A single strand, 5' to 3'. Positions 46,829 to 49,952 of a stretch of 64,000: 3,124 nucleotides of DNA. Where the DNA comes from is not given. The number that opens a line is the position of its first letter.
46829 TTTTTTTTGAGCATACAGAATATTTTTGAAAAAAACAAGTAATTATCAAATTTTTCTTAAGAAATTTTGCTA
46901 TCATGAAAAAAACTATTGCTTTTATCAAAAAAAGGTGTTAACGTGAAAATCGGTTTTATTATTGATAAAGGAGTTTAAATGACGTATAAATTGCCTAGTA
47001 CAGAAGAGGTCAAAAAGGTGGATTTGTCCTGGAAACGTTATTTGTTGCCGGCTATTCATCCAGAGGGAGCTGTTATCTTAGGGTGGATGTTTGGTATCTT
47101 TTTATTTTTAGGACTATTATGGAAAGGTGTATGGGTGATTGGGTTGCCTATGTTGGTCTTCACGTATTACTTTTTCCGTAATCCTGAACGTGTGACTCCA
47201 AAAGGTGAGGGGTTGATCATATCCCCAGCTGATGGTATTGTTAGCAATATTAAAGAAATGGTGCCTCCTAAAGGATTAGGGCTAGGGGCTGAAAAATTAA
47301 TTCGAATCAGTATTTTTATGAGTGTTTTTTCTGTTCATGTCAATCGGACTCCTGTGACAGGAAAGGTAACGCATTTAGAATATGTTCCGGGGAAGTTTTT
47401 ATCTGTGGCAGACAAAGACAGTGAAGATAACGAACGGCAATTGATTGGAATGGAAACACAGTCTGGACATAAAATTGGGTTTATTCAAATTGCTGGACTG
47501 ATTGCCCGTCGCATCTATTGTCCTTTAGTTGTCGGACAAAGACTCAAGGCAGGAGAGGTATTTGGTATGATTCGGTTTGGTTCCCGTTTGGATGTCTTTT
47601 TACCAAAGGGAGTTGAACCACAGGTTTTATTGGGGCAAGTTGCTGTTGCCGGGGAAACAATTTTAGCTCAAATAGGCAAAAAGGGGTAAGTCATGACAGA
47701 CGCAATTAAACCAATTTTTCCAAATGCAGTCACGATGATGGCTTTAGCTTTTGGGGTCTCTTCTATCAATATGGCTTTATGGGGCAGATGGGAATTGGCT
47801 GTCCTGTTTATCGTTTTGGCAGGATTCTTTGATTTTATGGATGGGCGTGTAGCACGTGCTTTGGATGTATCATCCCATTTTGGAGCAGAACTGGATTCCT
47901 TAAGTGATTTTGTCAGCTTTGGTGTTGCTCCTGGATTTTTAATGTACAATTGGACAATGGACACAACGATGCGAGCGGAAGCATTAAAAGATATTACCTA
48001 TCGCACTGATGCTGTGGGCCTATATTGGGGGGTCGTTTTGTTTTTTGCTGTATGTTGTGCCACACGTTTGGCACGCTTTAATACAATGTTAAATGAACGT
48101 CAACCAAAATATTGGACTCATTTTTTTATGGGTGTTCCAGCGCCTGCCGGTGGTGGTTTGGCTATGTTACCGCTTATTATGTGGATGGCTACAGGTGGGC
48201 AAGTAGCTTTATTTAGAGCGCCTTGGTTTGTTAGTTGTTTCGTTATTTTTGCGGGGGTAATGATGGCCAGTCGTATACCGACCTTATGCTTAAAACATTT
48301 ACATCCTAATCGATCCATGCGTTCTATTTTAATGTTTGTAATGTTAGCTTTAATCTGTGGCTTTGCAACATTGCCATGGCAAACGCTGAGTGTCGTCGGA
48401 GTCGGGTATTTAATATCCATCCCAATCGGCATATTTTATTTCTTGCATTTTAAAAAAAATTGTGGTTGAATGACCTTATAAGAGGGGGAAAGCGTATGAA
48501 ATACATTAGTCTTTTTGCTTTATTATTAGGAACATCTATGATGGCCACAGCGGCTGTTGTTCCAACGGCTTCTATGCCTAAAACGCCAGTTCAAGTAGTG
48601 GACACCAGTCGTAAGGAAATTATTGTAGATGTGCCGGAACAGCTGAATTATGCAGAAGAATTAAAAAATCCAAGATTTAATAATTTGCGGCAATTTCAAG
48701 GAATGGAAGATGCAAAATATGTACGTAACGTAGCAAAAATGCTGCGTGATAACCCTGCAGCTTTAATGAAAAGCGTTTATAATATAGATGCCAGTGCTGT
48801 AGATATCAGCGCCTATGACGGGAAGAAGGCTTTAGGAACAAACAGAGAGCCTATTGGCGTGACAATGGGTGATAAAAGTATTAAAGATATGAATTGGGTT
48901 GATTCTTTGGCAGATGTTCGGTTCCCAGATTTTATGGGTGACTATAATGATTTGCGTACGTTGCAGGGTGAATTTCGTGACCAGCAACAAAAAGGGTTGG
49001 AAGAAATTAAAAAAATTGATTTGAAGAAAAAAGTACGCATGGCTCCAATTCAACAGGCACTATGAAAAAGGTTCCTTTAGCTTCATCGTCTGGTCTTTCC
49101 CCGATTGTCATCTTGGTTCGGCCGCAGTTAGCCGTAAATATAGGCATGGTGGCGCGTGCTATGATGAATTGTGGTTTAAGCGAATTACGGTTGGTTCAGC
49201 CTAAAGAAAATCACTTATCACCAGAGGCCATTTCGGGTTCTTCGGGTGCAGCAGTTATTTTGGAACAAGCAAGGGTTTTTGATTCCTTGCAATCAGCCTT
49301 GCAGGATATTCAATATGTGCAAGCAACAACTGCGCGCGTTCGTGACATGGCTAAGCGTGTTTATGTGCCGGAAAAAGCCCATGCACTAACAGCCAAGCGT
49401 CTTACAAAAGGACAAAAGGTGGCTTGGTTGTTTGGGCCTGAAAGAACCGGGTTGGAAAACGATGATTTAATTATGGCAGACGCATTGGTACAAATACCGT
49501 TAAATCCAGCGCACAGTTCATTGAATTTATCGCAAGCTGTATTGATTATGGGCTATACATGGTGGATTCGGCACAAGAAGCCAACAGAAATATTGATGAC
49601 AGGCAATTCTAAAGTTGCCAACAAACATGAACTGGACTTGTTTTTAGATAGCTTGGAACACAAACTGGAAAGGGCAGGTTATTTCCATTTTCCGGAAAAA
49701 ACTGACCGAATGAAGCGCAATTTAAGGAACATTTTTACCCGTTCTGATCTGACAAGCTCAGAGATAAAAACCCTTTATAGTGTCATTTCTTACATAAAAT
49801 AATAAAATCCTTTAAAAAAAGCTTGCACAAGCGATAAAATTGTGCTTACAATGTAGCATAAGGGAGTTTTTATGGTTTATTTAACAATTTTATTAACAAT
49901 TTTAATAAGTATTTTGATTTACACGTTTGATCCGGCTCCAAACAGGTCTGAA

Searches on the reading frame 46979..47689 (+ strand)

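Call 26: search_protein_families(library=pfam, proteins=[window:46979-47689:+], max_evalue=0.01)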
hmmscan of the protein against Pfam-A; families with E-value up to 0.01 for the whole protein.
window:46979-47689:+ (236 aa): 1 family
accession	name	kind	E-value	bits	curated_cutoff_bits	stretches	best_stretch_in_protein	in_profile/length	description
PF02666.20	PS_Dcarbxylase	-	5.3e-44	150.7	22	1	61-229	4-197/198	Phosphatidylserine decarboxylase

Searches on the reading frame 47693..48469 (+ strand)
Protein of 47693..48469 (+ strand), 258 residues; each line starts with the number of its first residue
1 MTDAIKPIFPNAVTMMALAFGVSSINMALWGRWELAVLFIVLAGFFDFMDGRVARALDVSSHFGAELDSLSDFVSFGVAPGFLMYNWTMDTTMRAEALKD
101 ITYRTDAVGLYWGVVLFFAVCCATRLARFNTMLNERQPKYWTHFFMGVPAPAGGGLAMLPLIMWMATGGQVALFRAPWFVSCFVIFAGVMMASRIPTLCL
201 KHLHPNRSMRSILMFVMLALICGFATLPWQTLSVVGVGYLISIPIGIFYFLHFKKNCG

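Call 26: search_protein_families(library=pfam, proteins=[window:47693-48469:+], max_evalue=0.01)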
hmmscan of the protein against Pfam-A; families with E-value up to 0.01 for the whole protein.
window:47693-48469:+ (258 aa): 2 families
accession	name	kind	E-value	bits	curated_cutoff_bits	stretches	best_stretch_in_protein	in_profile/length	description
PF01066.26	CDP-OH_P_transf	-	3.7e-20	73.3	22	1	9-173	3-138/152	CDP-alcohol phosphatidyltransferase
PF08009.16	CDP-OH_P_tran_2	-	1.8e-05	25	21.5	1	215-244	8-37/37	CDP-alcohol phosphatidyltransferase 2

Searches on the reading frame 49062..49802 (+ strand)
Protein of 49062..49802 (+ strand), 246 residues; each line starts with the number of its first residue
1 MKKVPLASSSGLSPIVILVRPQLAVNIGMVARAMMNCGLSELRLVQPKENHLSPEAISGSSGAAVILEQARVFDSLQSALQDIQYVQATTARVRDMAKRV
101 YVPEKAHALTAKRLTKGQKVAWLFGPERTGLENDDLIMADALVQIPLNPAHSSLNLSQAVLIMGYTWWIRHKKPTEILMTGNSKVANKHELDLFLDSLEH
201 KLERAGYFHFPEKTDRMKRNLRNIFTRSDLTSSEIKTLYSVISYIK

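Call 26: search_protein_families(library=pfam, proteins=[window:49062-49802:+], max_evalue=0.01)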
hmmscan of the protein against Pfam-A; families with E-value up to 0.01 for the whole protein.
window:49062-49802:+ (246 aa): 1 family
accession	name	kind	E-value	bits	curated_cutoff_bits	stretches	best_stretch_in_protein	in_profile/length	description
PF00588.24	SpoU_methylase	-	4.7e-26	92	29.7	1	15-165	3-142/142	SpoU rRNA Methylase family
